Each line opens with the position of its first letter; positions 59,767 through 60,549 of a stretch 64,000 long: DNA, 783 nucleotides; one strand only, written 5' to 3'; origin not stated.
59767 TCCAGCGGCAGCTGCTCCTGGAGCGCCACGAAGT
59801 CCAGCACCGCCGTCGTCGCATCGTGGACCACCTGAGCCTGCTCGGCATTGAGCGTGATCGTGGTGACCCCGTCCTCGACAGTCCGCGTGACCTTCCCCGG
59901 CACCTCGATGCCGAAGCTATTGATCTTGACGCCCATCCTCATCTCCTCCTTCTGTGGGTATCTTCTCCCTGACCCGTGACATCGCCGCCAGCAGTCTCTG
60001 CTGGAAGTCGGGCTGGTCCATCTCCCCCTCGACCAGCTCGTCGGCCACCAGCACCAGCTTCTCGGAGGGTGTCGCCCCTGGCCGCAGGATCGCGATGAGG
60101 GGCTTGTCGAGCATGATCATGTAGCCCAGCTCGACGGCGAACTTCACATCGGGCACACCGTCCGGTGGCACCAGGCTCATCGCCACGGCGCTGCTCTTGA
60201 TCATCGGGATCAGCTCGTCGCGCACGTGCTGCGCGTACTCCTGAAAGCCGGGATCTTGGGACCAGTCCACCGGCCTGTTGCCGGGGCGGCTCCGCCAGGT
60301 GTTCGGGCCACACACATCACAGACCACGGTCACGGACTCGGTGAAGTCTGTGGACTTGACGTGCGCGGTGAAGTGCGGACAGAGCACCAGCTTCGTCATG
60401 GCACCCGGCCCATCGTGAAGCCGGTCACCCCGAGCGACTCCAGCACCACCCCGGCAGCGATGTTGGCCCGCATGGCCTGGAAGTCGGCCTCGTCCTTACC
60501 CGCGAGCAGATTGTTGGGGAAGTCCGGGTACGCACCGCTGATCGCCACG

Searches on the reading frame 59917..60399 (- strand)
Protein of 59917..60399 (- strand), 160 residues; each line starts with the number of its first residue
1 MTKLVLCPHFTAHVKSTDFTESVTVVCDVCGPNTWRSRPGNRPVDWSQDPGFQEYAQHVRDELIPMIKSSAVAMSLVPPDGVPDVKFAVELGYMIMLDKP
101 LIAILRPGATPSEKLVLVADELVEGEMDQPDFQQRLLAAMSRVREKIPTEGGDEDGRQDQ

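Call 66: search_protein_families(library=phrogs, proteins=[window:59917-60399:-], max_evalue=0.001)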
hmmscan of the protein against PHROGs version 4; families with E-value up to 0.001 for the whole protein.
window:59917-60399:- (160 aa): 1 family
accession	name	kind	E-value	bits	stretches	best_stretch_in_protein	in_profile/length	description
phrog_18163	-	unknown function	1e-33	116.7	1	45-146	4-105/110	-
